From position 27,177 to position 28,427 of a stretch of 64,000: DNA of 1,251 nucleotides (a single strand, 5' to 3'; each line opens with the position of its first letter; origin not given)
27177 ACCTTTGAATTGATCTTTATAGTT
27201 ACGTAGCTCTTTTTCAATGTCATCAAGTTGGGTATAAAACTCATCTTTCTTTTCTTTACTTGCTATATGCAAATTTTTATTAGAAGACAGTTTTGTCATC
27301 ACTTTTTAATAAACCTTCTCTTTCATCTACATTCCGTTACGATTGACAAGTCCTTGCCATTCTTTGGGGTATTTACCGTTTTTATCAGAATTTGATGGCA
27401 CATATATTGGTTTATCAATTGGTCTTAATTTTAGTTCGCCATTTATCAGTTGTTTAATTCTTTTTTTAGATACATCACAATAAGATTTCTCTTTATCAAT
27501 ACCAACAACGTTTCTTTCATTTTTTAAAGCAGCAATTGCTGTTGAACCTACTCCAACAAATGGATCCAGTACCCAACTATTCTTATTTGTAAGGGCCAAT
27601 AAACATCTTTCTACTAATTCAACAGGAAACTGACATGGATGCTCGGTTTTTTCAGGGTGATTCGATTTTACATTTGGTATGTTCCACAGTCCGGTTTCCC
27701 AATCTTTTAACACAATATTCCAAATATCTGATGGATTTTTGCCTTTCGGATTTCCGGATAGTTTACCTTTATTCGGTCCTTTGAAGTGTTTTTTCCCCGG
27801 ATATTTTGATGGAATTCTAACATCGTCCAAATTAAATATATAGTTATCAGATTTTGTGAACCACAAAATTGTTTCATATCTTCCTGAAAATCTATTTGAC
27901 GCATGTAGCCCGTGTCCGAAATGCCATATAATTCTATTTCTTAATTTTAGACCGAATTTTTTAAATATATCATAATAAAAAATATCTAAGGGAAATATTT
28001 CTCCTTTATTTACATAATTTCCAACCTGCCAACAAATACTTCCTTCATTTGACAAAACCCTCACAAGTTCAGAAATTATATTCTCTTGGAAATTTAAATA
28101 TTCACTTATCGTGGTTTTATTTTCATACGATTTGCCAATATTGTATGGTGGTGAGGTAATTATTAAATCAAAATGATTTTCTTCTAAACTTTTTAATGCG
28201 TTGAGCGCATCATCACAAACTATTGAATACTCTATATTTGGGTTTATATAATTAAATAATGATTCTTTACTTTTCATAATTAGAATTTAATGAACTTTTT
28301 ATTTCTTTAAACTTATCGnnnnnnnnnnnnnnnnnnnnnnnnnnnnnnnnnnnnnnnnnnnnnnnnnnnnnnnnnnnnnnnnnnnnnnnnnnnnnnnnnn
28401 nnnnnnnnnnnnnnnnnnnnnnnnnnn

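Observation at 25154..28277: R-M-like module with two different methyltransferases and a DUF262(ParB-like)-HNH nuclease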

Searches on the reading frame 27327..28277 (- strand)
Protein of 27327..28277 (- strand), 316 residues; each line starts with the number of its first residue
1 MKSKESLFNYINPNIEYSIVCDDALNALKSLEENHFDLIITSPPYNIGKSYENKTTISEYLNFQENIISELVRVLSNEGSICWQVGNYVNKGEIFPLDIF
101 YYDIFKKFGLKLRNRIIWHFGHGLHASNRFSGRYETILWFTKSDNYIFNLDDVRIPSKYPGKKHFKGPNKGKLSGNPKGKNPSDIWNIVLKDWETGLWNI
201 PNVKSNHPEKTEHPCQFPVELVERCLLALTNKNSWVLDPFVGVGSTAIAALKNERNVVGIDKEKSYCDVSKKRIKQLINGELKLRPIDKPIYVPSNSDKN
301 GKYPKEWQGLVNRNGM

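Call 3: search_protein_families(library=pfam, proteins=[window:27327-28277:-], max_evalue=0.01)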
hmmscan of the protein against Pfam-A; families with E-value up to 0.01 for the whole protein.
window:27327-28277:- (316 aa): 5 families
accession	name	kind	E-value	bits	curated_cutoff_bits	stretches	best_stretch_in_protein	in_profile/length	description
PF01555.25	N6_N4_Mtase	-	8.3e-58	196.4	26.7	1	37-272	2-221/221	DNA methylase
PF01170.24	UPF0020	-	3.5e-05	24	22.3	0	26-82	112-163/197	RMKL-like, methyltransferase domain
PF03602.21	Cons_hypoth95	-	8.1e-05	22.8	24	0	16-55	92-133/182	Conserved hypothetical protein 95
PF09445.16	Methyltransf_15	-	0.0013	18.8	22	0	20-73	54-108/165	RNA cap guanine-N2 methyltransferase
PF02384.22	N6_Mtase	-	0.0018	18.1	20.4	0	9-59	96-147/311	N-6 DNA Methylase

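Call 4: search_protein_families(library=padloc, proteins=[window:27327-28277:-], max_evalue=0.01)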
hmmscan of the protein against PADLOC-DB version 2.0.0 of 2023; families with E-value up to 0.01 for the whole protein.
window:27327-28277:- (316 aa): 74 families (the best 25 are shown)
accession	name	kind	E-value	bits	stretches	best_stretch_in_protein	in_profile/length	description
PDLC03299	MTase_II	-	6.4e-78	260.2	1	14-297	12-282/296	Type II methyltransferase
PDLC03230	MTase_II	-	2.5e-75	252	1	19-272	38-280/360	Type II methyltransferase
PDLC03371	MTase_II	-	5.8e-52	174.8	1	15-277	9-255/260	Type II methyltransferase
PDLC03353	MTase_II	-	2.2e-45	153.2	1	16-281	8-257/260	Type II methyltransferase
PDLC03350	MTase_II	-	2.3e-41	140.2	1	15-278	55-299/312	Type II methyltransferase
PDLC03387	MTase_II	-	1.3e-40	137.4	2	106-280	136-281/289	Type II methyltransferase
PDLC03320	MTase_II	-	6.9e-37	125.2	1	17-279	33-279/289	Type II methyltransferase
PDLC03327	MTase_II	-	1e-30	105.1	1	20-277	44-287/319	Type II methyltransferase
PDLC03295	MTase_II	-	2.6e-28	97.4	1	18-276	5-268/292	Type II methyltransferase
PDLC03300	MTase_II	-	7.2e-28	95.5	1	56-276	82-278/302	Type II methyltransferase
PDLC03714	oMTase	-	1.2e-27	95.1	1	31-278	19-261/279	orphan methyltransferase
PDLC03260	MTase_II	-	4.2e-26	89.7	2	191-278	227-312/349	Type II methyltransferase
PDLC03216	MTase_II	-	1.1e-25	88.5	2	210-278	191-259/364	Type II methyltransferase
PDLC03339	MTase_II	-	7.4e-24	82.2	1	18-284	5-281/399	Type II methyltransferase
PDLC03265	MTase_II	-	3e-22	77.5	2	186-278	243-332/333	Type II methyltransferase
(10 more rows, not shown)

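Call 5: search_protein_families(library=ncbifam, proteins=[window:27327-28277:-], max_evalue=0.01)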
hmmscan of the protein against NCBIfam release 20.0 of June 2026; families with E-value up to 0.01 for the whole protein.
window:27327-28277:- (316 aa): 8 families
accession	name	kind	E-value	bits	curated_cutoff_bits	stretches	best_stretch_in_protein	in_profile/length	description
NF008572.0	PRK11524.1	equivalog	8.3e-38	130.2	292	1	15-276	13-258/294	adenine-specific DNA-methyltransferase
NF050803.1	DnaMtaseCcrMCaul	equivalog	7.1e-25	87.7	830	2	203-278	177-251/350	adenine-specific DNA-methyltransferase CcrM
NF010253.0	PRK13699.1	subfamily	2.4e-13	50.3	244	1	210-277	141-208/226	DNA methyltransferase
TIGR01177.1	TIGR01177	hypoth_equivalog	3.9e-06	26.4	316.55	1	10-90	227-299/330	TIGR01177 family methyltransferase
TIGR02987.1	met_A_Alw26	exception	0.00012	21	353.5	0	11-60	89-137/523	Alw26I/Eco31I/Esp3I family type II restriction adenine-specific DNA-methyltransferase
NF011529.0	PRK14968.1-3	equivalog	0.0022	17.5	162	0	229-275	31-77/198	putative methyltransferase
TIGR03534.1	RF_mod_PrmC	equivalog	0.0067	15.9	199.1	0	17-45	140-166/253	peptide chain release factor N(5)-glutamine methyltransferase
TIGR00095.1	TIGR00095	equivalog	0.0083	15.8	117.5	0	28-65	117-154/194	16S rRNA (guanine(966)-N(2))-methyltransferase RsmD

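Call 26: find_homologous_proteins(query=window:27327-28277:-, max_evalue=1e-10)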
Query window:27327-28277:- (316 aa): 8000 proteins with E <= 1e-10 among 8000 candidates; the best 120 are listed.
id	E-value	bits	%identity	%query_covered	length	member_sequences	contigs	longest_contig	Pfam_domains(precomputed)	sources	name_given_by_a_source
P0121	2.6e-216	735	100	100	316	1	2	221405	PF01555.25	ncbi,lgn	-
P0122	7.5e-207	704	96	99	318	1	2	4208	PF01555.25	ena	-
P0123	7.6e-169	579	77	100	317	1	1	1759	PF13847.13,PF01555.25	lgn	-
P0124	2.3e-167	574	78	98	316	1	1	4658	PF13847.13,PF01555.25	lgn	-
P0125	6.3e-167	573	78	98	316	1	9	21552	PF13847.13,PF01555.25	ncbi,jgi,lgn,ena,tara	tara:strand:+ start:4472 stop:5422 length:951 start_codon:yes stop_codon:yes gene_type:complete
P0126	1.7e-166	571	77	98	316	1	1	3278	PF13847.13,PF01555.25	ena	-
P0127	2.0e-166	571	78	98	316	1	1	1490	PF13847.13,PF01555.25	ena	-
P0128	2.0e-166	571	78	98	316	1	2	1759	PF13847.13,PF01555.25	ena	-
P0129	1.0e-165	569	77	98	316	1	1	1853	PF13847.13,PF01555.25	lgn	-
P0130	1.3e-165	568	77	98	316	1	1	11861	PF13847.13,PF01555.25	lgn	-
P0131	4.1e-165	567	77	98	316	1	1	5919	PF13847.13,PF01555.25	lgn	-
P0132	7.3e-165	566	76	98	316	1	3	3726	PF13847.13,PF01555.25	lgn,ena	-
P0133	8.9e-165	566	76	98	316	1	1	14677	PF13847.13,PF01555.25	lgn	-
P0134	1.6e-164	565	76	98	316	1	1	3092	PF13847.13,PF01555.25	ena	-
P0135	2.5e-164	564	77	98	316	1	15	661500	PF13847.13,PF01555.25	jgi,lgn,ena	-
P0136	4.1e-164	564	76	98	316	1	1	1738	PF13847.13,PF01555.25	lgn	-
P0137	4.3e-164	563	76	98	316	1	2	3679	PF13847.13,PF01555.25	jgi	jgi:DNA modification methylase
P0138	4.8e-164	563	76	98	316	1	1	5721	PF13847.13,PF01555.25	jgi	jgi:DNA modification methylase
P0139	6.2e-164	563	77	98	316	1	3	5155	PF13847.13,PF01555.25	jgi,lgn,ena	-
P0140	8.0e-164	563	76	98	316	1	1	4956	PF13847.13,PF01555.25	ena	-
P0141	1.0e-163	562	75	98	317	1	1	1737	PF13847.13,PF01555.25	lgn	-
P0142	1.1e-163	562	75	99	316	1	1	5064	PF13847.13,PF01555.25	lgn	-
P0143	1.6e-163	562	76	98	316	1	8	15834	PF13847.13,PF01555.25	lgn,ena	-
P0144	1.7e-163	562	76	98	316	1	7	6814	PF13847.13,PF01555.25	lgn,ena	-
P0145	1.8e-163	561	76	98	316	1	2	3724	PF13847.13,PF01555.25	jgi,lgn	jgi:DNA modification methylase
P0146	2.1e-163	561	75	97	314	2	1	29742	PF13847.13,PF01555.25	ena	-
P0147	2.2e-163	561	75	98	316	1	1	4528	PF13847.13,PF01555.25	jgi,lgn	-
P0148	3.0e-163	561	75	98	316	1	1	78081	PF13847.13,PF03602.22,PF01555.25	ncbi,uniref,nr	ncbi:DNA-methyltransferase [Aequorivita echinoideorum]|uniref:Methyltransferase n=1 Tax=Aequorivita 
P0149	3.1e-163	561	75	99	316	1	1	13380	PF13847.13,PF01555.25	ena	-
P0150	3.5e-163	560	75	98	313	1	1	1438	PF01555.25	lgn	-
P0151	4.5e-163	560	76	98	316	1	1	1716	PF13847.13,PF01555.25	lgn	-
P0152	5.7e-163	560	74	99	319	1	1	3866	PF13847.13,PF01555.25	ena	-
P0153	6.5e-163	560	75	98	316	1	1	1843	PF01555.25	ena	-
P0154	8.6e-163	559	75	98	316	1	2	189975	PF01555.25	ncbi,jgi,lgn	jgi:DNA modification methylase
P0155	8.8e-163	559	75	98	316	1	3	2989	PF13847.13,PF01555.25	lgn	-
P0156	9.0e-163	559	77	97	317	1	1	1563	PF13847.13,PF01555.25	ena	-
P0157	9.0e-163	559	75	100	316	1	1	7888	PF13847.13,PF01555.25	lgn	-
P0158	1.0e-162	559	74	99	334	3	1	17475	PF13847.13,PF01555.25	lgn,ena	-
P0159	1.1e-162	559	74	100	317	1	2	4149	PF13847.13,PF01555.25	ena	-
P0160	1.6e-162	558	75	98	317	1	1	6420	PF13847.13,PF01555.25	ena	-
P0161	3.9e-162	557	73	99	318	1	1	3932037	PF13847.13,PF01170.25,PF09445.17,PF01555.25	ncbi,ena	-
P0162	4.0e-162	557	74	100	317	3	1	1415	PF01170.25,PF01555.25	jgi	-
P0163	5.4e-162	557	74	99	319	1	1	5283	PF13847.13,PF01555.25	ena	-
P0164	7.3e-162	556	76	97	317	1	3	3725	PF01555.25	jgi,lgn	-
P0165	1.2e-161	555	74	98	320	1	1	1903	PF01555.25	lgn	-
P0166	1.6e-161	555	74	99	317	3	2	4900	PF13847.13,PF01555.25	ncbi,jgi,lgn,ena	-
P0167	1.7e-161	555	75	99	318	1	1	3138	PF13847.13,PF01555.25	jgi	jgi:adenine-specific DNA-methyltransferase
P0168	1.8e-161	555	76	97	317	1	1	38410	PF13847.13,PF01555.25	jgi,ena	-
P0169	2.0e-161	555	73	97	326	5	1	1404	PF03602.22,PF01555.25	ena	-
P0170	2.1e-161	555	75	97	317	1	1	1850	PF13847.13,PF01555.25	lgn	-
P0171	2.5e-161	554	75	99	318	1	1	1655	PF13847.13,PF01555.25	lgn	-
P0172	2.6e-161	554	76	100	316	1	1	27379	PF13847.13,PF01170.25,PF09445.17,PF01555.25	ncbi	-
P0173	3.3e-161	554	74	98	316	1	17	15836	PF01555.25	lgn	-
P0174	4.2e-161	554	73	97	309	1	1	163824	PF01555.25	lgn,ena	-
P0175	5.3e-161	553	74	100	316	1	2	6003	PF13847.13,PF01555.25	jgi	jgi:adenine-specific DNA-methyltransferase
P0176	5.9e-161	553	72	100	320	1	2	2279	PF03602.22,PF01555.25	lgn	-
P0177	6.1e-161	553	75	98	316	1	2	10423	PF13847.13,PF01555.25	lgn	-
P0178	6.7e-161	553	75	98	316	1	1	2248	PF13847.13,PF01555.25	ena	-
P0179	6.8e-161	553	75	98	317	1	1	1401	PF01555.25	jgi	jgi:adenine-specific DNA-methyltransferase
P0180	8.6e-161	553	75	98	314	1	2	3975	PF13847.13,PF01555.25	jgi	-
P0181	9.9e-161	552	75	97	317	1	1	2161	PF13847.13,PF01555.25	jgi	-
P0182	1.0e-160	552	74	97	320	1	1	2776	PF03602.22,PF01555.25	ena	-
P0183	1.0e-160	552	76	98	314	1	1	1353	PF13847.13,PF03602.22,PF01555.25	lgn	-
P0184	1.1e-160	552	75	98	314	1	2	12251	PF13847.13,PF01555.25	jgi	jgi:adenine-specific DNA-methyltransferase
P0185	1.4e-160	552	72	100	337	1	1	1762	PF01555.25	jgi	jgi:adenine-specific DNA-methyltransferase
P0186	1.6e-160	552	75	98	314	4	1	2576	PF13847.13,PF01555.25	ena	-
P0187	1.8e-160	552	74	100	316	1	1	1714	PF13847.13,PF01555.25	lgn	-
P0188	1.9e-160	552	75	98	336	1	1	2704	PF03602.22,PF01555.25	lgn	-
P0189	1.9e-160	551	74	97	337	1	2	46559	PF13847.13,PF01555.25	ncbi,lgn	-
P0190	1.9e-160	551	74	98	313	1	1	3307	PF01555.25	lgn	-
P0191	1.9e-160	551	75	98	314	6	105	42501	PF13847.13,PF03602.22,PF01170.25,PF09445.17,PF01555.25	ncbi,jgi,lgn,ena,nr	ncbi:site-specific DNA-methyltransferase [Candidatus Woesearchaeota archaeon]|jgi:adenine-specific D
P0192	2.0e-160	551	73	98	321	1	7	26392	PF01555.25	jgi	jgi:adenine-specific DNA-methyltransferase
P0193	2.4e-160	551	73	98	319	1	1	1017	PF01555.25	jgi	jgi:adenine-specific DNA-methyltransferase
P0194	3.7e-160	551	74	98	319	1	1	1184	PF09445.17,PF01555.25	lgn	-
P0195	3.9e-160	550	74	98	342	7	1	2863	PF01555.25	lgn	-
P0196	4.0e-160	550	75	97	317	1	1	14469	PF01555.25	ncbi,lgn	-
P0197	4.2e-160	550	75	98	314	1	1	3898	PF13847.13,PF03602.22,PF01555.25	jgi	-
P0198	4.3e-160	550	73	98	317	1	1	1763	PF03602.22,PF01555.25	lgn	-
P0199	4.7e-160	550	73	98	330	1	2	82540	PF02384.23,PF03602.22,PF01555.25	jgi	jgi:DNA modification methylase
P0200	4.7e-160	550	75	98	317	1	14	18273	PF01555.25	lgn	-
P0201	5.6e-160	550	74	100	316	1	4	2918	PF13847.13,PF01555.25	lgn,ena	-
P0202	5.8e-160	550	72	99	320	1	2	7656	PF03602.22,PF01555.25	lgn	-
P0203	5.9e-160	550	73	98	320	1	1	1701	PF01555.25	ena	-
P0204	6.0e-160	550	75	98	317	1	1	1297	PF01555.25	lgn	-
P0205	6.4e-160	550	73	100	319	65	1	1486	PF03602.22,PF01555.25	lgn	-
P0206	6.5e-160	550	74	98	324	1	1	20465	PF01555.25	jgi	jgi:adenine-specific DNA-methyltransferase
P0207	6.6e-160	550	75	98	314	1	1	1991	PF13847.13,PF01555.25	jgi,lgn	-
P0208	9.0e-160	549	74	97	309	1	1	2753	PF01555.25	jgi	jgi:DNA modification methylase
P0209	1.0e-159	549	73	98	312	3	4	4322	PF01555.25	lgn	-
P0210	1.4e-159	549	75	97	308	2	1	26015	PF01555.25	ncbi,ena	-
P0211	1.5e-159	549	74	98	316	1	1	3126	PF13847.13,PF01555.25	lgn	-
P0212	1.5e-159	549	73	98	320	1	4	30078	PF01555.25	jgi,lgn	jgi:DNA modification methylase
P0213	1.6e-159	548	75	98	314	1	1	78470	PF13847.13,PF03602.22,PF01555.25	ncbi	-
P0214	1.7e-159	548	73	99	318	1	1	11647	PF13847.13,PF03602.22,PF01555.25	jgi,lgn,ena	jgi:DNA modification methylase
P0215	1.7e-159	548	75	98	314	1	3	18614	PF13847.13,PF03602.22,PF01555.25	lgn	-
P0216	1.7e-159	548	72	98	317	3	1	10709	PF03602.22,PF01555.25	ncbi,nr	ncbi:MAG: adenine-specific DNA-methyltransferase [Anaerophaga sp.]|nr:adenine-specific DNA-methyltra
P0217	1.8e-159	548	73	98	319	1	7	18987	PF01555.25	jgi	jgi:adenine-specific DNA-methyltransferase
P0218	2.5e-159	548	75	98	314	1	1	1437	PF13847.13,PF01555.25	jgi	jgi:DNA modification methylase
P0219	2.5e-159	548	73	98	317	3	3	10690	PF01555.25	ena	-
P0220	2.8e-159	548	71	100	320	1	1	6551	PF03602.22,PF01555.25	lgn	-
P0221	3.0e-159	548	74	98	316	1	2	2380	PF01555.25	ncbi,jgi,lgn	-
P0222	3.2e-159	547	74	97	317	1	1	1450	PF13847.13,PF01555.25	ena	-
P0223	3.2e-159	547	72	100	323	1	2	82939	PF03602.22,PF01555.25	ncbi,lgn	-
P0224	3.4e-159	547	73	97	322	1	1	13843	PF03602.22,PF01555.25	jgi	jgi:DNA modification methylase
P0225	3.4e-159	547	72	98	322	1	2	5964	PF01555.25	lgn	-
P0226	3.9e-159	547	74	98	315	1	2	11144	PF13847.13,PF01555.25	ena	-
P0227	3.9e-159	547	75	98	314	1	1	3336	PF13847.13,PF01555.25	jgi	-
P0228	4.1e-159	547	74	97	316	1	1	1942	PF01555.25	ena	-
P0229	4.2e-159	547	75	98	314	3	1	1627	PF13847.13,PF01555.25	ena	-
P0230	4.2e-159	547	71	100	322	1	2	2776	PF01555.25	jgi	jgi:adenine-specific DNA-methyltransferase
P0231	4.2e-159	547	74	97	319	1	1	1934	PF03602.22,PF01555.25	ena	-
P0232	4.4e-159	547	73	98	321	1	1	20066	PF01555.25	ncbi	-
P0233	4.5e-159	547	75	98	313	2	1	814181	PF01555.25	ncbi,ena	-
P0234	4.8e-159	547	73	98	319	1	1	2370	PF01555.25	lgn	-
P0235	5.5e-159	547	74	98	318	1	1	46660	PF03602.22,PF01555.25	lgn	-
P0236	5.6e-159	547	74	98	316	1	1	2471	PF01555.25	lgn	-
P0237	5.6e-159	547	73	98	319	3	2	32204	PF03602.22,PF01555.25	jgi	jgi:adenine-specific DNA-methyltransferase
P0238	7.0e-159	546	74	97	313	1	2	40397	PF01555.25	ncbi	-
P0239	7.2e-159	546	74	97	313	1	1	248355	PF01555.25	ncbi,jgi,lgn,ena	-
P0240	7.6e-159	546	72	100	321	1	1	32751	PF01555.25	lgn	-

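Call 27: find_encoding_contigs(protein=P0148, flank=5000, max_places=2)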
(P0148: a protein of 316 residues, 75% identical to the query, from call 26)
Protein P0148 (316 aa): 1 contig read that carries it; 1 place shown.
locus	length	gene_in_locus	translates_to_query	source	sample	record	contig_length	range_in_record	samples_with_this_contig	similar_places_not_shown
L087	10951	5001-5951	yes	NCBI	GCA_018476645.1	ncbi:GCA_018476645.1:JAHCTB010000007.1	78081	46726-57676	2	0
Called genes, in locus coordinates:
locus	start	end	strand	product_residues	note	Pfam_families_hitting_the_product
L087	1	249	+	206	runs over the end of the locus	PF00485:PRK, PF01121:CoaE (faint), PF13238:AAA_18 (weak)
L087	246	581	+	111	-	PF04977:DivIC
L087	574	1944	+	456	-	PF01642:MM_CoA_mutase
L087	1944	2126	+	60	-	-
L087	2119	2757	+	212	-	-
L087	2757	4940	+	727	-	PF01642:MM_CoA_mutase, PF02310:B12-binding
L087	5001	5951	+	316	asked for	PF03602:Cons_hypoth95 (faint), PF13847:Methyltransf_31 (faint), PF01555:N6_N4_Mtase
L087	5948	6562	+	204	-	PF09195:Endonuc-BglII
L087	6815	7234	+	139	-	PF06271:RDD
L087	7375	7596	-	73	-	-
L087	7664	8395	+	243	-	-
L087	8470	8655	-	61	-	-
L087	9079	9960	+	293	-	PF00106:adh_short, PF08659:KR, PF13561:adh_short_C2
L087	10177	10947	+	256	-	PF00142:Fer4_NifH (weak), PF00448:SRP54 (faint), PF01656:CbiA, PF02374:ArsA_ATPase (weak), PF06564:CBP_BcsQ, PF09140:MipZ, PF10609:ParA, PF13614:AAA_31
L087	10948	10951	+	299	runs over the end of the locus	PF02195:ParB_N, PF17762:HTH_ParB, PF23552:ParB_C (weak)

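Call 28: find_encoding_contigs(protein=P0135, flank=5000, max_places=3)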
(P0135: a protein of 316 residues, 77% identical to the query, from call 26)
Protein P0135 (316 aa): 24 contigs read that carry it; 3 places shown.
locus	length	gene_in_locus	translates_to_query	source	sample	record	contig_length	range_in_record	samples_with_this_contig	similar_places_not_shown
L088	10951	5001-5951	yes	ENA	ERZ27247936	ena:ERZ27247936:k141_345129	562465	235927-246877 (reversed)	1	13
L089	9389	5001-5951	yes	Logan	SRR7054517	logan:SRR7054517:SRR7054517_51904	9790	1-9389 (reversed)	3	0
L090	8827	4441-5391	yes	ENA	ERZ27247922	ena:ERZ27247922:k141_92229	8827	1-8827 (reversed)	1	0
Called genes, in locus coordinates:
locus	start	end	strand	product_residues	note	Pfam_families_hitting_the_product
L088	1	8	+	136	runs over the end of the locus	PF06491:Disulph_isomer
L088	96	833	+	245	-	PF01553:Acyltransferase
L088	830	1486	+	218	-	PF01966:HD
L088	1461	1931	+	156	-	PF00583:Acetyltransf_1 (weak), PF13508:Acetyltransf_7 (weak)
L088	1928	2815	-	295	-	PF12833:HTH_18, PF00165:HTH_AraC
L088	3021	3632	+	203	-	-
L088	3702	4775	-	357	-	PF04055:Radical_SAM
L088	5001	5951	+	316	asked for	PF13847:Methyltransf_31 (faint), PF01555:N6_N4_Mtase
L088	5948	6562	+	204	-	PF09195:Endonuc-BglII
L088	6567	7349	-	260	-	PF00378:ECH_1, PF16113:ECH_2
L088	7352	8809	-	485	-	PF00512:HisKA, PF02518:HATPase_c, PF14501:HATPase_c_5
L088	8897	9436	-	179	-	PF03653:UPF0093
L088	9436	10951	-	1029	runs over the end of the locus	PF15902:Sortilin-Vps10, PF02012:BNR (faint), PF13088:BNR_2 (faint), PF15902:Sortilin-Vps10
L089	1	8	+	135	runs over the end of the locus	?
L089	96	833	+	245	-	PF01553:Acyltransferase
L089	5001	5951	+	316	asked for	PF13847:Methyltransf_31 (faint), PF01555:N6_N4_Mtase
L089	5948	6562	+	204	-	PF09195:Endonuc-BglII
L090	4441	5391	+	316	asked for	PF13847:Methyltransf_31 (faint), PF01555:N6_N4_Mtase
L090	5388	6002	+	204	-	PF09195:Endonuc-BglII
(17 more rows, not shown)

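Call 29: find_encoding_contigs(protein=P0191, flank=5000, max_places=4)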
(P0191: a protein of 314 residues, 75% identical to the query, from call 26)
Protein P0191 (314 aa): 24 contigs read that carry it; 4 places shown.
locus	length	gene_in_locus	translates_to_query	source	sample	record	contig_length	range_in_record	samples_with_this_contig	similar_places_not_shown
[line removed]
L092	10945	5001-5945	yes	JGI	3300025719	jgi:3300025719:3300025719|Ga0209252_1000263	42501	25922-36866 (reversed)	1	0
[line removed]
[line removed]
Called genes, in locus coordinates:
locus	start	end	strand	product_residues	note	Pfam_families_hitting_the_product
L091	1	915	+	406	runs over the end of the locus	-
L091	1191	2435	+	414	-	-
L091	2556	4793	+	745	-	PF13620:CarboxypepD_reg (weak), PF13715:CarbopepD_reg_2, PF07715:Plug, PF00593:TonB_dep_Rec_b-barrel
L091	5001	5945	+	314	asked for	PF03602:Cons_hypoth95 (faint), PF09445:Methyltransf_15 (faint), PF01170:UPF0020 (faint), PF13847:Methyltransf_31 (faint), PF01555:N6_N4_Mtase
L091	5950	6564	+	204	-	PF09195:Endonuc-BglII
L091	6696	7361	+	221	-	PF12787:EcsC (faint)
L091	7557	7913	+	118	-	PF01042:Ribonuc_L-PSP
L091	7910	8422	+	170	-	PF00583:Acetyltransf_1, PF13673:Acetyltransf_10, PF13508:Acetyltransf_7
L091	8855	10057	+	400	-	PF03435:Sacchrp_dh_NADP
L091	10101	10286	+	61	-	-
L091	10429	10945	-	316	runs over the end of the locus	PF01112:Asparaginase_2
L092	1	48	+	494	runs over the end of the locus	PF01642:MM_CoA_mutase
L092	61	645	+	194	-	-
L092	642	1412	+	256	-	PF03099:BPL_LplA_LipB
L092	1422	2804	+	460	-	PF00404:Dockerin_1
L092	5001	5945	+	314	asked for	PF03602:Cons_hypoth95 (faint), PF09445:Methyltransf_15 (faint), PF01170:UPF0020 (faint), PF13847:Methyltransf_31 (faint), PF01555:N6_N4_Mtase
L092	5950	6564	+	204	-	PF09195:Endonuc-BglII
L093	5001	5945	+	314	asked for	PF03602:Cons_hypoth95 (faint), PF09445:Methyltransf_15 (faint), PF01170:UPF0020 (faint), PF13847:Methyltransf_31 (faint), PF01555:N6_N4_Mtase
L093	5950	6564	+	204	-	PF09195:Endonuc-BglII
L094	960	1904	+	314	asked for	PF03602:Cons_hypoth95 (faint), PF09445:Methyltransf_15 (faint), PF01170:UPF0020 (faint), PF13847:Methyltransf_31 (faint), PF01555:N6_N4_Mtase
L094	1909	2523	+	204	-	PF09195:Endonuc-BglII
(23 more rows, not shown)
